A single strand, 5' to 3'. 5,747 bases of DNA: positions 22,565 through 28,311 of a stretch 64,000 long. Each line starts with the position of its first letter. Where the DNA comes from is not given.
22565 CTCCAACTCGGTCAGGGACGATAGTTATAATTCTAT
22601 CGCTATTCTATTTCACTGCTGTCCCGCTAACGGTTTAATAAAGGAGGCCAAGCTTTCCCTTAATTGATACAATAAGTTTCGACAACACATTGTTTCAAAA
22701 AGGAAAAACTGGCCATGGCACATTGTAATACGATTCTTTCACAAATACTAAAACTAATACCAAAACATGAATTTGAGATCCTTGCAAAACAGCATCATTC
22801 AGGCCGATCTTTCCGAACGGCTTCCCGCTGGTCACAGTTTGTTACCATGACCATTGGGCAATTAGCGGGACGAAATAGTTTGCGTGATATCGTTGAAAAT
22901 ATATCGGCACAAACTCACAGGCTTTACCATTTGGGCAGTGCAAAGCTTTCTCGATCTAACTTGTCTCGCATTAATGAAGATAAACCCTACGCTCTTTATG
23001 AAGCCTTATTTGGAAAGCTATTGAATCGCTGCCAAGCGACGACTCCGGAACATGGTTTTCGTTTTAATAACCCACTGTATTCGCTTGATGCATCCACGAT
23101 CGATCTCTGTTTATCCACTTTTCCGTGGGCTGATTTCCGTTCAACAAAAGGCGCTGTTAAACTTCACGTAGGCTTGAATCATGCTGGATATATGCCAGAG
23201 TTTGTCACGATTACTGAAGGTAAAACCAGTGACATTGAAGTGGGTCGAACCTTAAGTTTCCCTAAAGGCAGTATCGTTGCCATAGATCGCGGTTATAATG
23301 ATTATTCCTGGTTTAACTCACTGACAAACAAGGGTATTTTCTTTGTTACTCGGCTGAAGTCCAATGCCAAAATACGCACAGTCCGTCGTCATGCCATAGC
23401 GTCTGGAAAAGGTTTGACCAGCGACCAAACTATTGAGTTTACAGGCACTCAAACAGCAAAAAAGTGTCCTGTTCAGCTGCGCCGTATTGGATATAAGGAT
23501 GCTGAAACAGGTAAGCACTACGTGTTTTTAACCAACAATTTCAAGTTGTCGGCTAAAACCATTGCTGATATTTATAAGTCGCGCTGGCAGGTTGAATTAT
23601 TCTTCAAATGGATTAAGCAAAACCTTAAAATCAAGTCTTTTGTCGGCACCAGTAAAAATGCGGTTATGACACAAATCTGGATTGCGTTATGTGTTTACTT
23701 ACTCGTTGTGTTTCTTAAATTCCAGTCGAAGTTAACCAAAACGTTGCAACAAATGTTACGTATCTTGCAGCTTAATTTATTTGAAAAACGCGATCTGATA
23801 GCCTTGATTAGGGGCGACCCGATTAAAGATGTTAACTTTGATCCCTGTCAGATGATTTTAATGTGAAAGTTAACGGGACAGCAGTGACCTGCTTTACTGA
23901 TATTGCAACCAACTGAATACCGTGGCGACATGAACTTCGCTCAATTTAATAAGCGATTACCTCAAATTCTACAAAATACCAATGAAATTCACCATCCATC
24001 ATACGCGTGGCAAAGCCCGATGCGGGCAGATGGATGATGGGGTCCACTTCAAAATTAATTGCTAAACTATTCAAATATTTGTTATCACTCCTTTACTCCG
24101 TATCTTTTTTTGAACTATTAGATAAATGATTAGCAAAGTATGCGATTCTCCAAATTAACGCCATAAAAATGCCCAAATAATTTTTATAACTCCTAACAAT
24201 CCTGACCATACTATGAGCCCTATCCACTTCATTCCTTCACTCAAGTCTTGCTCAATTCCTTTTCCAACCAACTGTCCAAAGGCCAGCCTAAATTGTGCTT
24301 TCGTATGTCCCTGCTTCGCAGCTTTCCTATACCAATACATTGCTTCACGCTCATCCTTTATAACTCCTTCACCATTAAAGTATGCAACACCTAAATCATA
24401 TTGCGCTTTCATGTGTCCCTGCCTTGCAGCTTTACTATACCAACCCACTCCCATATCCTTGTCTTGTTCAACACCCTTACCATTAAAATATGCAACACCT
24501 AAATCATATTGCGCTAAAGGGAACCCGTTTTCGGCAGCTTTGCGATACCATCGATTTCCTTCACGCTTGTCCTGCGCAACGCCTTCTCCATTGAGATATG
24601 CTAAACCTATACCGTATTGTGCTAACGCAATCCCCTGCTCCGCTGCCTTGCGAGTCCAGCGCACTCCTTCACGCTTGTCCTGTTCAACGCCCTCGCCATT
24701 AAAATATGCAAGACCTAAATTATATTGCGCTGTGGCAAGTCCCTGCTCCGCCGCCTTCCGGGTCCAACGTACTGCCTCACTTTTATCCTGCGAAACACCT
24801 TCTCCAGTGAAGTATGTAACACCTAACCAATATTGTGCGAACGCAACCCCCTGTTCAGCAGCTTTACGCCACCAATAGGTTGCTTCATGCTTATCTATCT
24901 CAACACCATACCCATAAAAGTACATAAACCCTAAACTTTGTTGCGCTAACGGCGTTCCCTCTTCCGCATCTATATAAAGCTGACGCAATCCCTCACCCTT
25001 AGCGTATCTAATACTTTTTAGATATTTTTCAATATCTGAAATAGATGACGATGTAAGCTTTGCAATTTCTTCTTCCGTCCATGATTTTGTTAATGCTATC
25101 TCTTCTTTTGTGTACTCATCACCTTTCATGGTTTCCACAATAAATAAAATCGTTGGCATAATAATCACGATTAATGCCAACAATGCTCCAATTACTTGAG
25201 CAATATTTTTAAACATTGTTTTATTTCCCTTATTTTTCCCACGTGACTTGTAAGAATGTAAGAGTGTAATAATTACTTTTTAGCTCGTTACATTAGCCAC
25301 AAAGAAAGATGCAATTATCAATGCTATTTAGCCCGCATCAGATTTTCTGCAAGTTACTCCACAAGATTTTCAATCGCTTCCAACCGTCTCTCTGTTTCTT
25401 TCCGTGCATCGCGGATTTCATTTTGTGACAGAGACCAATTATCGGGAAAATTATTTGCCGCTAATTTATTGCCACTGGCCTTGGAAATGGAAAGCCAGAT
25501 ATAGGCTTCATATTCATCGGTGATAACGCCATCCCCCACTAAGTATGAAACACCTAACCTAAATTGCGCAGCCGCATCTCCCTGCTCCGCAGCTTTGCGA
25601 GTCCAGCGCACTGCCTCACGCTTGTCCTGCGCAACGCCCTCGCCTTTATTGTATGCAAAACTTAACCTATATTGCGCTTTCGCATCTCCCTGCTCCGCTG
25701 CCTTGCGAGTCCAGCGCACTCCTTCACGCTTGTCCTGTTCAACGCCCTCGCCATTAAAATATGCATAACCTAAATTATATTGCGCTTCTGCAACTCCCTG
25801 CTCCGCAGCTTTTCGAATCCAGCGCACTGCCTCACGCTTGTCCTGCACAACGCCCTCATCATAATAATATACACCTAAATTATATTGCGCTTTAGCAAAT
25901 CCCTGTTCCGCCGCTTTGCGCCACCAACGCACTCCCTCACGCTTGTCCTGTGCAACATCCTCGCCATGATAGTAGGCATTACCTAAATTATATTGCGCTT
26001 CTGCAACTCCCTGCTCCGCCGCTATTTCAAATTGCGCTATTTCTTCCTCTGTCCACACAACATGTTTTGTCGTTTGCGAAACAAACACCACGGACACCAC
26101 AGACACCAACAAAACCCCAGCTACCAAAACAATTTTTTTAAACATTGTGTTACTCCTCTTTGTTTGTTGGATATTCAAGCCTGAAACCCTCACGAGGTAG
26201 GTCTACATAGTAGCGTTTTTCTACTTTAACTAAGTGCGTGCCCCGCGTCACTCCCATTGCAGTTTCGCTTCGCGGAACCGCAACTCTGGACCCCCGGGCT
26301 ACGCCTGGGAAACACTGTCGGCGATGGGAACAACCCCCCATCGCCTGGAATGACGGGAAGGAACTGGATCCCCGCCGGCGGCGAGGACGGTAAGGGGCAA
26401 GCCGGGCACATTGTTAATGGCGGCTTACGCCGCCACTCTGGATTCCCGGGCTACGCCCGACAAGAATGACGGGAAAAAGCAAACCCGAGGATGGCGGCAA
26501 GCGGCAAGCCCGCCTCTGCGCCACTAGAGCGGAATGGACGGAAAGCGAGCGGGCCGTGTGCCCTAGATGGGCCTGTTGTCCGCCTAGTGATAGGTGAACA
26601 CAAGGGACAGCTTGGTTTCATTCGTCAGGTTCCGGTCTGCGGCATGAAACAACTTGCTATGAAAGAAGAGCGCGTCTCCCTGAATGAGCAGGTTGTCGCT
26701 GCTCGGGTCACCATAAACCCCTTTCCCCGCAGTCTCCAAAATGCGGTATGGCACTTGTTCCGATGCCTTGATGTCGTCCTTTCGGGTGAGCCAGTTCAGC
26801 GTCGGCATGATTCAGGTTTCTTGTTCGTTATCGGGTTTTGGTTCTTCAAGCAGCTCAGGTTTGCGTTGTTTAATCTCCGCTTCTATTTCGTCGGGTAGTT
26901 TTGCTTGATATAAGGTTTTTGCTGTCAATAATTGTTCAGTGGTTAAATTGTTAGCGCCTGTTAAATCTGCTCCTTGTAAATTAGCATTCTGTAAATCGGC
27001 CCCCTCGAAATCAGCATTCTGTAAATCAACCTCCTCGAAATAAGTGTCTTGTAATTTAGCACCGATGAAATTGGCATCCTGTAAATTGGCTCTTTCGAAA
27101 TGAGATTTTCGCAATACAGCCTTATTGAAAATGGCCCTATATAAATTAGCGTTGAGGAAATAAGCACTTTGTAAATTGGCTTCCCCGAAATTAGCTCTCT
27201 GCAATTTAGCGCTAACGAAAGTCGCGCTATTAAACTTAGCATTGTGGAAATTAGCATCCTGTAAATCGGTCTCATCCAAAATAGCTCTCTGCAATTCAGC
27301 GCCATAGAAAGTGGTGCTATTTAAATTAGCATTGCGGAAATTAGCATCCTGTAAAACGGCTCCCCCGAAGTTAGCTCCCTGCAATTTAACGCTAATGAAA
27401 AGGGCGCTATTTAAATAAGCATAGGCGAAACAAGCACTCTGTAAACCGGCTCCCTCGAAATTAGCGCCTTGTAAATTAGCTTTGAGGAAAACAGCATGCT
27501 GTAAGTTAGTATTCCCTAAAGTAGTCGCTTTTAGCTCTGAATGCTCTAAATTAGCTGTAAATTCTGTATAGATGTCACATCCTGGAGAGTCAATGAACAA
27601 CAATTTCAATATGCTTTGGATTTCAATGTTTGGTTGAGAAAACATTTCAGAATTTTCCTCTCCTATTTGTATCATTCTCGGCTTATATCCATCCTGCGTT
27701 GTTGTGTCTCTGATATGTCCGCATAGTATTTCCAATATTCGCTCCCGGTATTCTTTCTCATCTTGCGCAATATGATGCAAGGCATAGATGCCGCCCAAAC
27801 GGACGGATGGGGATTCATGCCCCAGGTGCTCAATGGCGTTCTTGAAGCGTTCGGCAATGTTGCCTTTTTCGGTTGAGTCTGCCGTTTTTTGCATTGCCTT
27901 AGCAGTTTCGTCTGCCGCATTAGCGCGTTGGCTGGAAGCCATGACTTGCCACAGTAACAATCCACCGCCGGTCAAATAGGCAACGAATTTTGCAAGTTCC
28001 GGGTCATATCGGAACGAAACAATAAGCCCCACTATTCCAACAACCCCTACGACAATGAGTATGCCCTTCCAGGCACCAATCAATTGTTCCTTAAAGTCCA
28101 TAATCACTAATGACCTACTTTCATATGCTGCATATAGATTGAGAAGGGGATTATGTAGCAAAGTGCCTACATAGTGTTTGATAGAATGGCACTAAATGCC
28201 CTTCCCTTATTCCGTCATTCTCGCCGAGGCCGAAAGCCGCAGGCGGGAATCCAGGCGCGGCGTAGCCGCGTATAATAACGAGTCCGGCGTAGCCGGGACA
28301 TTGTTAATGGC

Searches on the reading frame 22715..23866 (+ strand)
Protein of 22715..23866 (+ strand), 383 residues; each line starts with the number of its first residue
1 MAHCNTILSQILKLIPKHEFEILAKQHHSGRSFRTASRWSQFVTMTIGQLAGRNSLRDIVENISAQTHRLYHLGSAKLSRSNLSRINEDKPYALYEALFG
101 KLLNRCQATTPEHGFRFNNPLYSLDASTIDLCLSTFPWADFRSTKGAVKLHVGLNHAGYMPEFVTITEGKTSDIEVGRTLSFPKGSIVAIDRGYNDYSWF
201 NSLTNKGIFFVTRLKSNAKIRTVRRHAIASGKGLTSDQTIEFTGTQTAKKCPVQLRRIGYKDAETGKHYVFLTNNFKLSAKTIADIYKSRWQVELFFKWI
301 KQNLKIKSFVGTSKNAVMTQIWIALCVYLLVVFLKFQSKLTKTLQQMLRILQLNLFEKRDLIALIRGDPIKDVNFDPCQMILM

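Call 3: search_protein_families(library=pfam, proteins=[window:22715-23866:+], max_evalue=1)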
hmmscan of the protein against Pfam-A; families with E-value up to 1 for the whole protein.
window:22715-23866:+ (383 aa): 6 families
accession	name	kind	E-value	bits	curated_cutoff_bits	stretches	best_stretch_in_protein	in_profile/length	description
PF01609.27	DDE_Tnp_1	-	1.1e-30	107.4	23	1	123-330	8-200/200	Transposase DDE domain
PF14294.11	DUF4372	-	5.4e-28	97.4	25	1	3-74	1-72/74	Domain of unknown function (DUF4372)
PF13701.12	DDE_Tnp_1_4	-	5e-07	28.7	34.7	1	190-356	222-396/435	Transposase DDE domain group 1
PF13612.12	DDE_Tnp_1_3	-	5.8e-05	23.6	27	1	148-222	46-119/155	Transposase DDE domain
PF04693.18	DDE_Tnp_2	-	0.00013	21.8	20.2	1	198-338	192-320/327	Archaeal putative transposase ISC1217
PF00309.25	Sigma54_AID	-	0.024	14.9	23.8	1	337-357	9-29/46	Sigma-54 factor, Activator interacting domain (AID)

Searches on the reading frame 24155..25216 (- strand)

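Call 49: search_protein_families(library=pfam, proteins=[window:24155-25216:-], max_evalue=0.01)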
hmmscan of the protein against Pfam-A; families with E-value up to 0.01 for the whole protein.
window:24155-25216:- (353 aa): 3 families
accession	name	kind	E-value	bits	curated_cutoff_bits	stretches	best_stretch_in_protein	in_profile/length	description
PF08238.18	Sel1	-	1.1e-73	241.5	30.7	6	270-304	2-36/36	Sel1 repeat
PF23310.1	TPR_27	-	6.9e-11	42.2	27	0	251-290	43-82/110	Plant tetratrico peptide repeats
PF20023.5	WSLR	-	0.00055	20.6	27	0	162-187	3-29/39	Wolframin Sel1-like repeat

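Call 75: search_protein_families(library=padloc, proteins=[window:24155-25216:-], max_evalue=0.01)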
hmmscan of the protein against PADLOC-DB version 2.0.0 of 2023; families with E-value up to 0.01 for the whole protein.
window:24155-25216:- (353 aa): 2 families
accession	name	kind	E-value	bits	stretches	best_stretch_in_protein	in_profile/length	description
PDLC00284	PtuA1|PtuA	-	6.7e-05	19.9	0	261-311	13-62/545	AAA ATPase domain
PDLC02433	Aga1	-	0.0058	14.3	0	171-199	110-138/243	-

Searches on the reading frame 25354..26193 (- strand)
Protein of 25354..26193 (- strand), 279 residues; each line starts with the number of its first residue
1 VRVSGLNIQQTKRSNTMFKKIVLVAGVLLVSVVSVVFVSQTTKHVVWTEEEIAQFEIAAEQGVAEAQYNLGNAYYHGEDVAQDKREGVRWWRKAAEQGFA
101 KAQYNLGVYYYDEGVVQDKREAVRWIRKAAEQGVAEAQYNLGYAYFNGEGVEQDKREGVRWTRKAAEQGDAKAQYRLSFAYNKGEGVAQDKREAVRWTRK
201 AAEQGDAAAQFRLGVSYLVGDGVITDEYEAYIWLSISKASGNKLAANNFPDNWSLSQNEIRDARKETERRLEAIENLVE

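Call 49: search_protein_families(library=pfam, proteins=[window:25354-26193:-], max_evalue=0.01)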
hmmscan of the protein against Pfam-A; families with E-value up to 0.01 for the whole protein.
window:25354-26193:- (279 aa): 7 families
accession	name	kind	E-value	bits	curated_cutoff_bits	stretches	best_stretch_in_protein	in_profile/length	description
PF08238.18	Sel1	-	4.9e-54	179.3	30.7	5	135-170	1-36/36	Sel1 repeat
PF23310.1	TPR_27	-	1.2e-08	35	27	0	119-167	45-93/110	Plant tetratrico peptide repeats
PF20023.5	WSLR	-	0.00054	20.6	27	0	136-161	3-29/39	Wolframin Sel1-like repeat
PF13174.12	TPR_6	-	0.00069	20.5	26.3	0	136-148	1-13/33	Tetratricopeptide repeat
PF10140.15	YukC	-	0.0031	16.9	27.4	0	136-160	255-279/357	WXG100 protein secretion system (Wss), protein YukC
PF00515.34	TPR_1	-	0.0072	16.6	27.8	0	64-76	1-13/34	Tetratricopeptide repeat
PF13432.12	TPR_16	-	0.0075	17.1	32.7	0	53-81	18-48/65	Tetratricopeptide repeat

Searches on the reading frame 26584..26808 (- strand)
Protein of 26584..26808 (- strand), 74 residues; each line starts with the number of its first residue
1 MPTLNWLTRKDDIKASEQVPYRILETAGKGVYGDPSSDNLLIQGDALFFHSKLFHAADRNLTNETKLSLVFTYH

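Call 49: search_protein_families(library=pfam, proteins=[window:26584-26808:-], max_evalue=0.01)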
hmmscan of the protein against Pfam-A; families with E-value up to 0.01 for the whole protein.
window:26584-26808:- (74 aa): 1 family
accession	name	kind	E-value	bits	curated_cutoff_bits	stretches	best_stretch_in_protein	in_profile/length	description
PF05721.19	PhyH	-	0.00017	22.4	22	1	43-65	188-210/213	Phytanoyl-CoA dioxygenase (PhyH)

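Call 75: search_protein_families(library=padloc, proteins=[window:26584-26808:-], max_evalue=0.01)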
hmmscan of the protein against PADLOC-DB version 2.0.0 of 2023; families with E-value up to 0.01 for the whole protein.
window:26584-26808:- (74 aa): 1 family
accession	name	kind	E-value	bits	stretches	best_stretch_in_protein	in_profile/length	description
PDLC03644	MTase_III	-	3.3e-11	40.6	1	1-47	1-47/542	Type III methyltransferase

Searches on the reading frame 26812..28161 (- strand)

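Call 49: search_protein_families(library=pfam, proteins=[window:26812-28161:-], max_evalue=0.01)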
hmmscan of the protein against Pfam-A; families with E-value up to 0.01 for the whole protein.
window:26812-28161:- (449 aa): 5 families
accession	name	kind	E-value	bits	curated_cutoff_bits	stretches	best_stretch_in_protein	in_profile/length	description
PF00805.28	Pentapeptide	-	6e-55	182.7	20.2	9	368-404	1-37/40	Pentapeptide repeats (8 copies)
PF13599.13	Pentapeptide_4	-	2.9e-38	130.2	38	4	288-365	1-78/78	Pentapeptide repeat region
PF13576.12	Pentapeptide_3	-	5.2e-25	87.8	27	4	261-303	2-47/48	Pentapeptide repeats (9 copies)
PF23894.2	LD_SV2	-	6.6e-11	42.9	29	2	306-375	23-92/92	SV2A/B/C luminal domain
PF25296.1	Decapeptide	-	8e-09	35.7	45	1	345-402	12-69/74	Decapeptide repeat region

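Call 75: search_protein_families(library=padloc, proteins=[window:26812-28161:-], max_evalue=0.01)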
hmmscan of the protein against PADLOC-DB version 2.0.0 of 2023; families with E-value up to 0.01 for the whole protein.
window:26812-28161:- (449 aa): 0 families
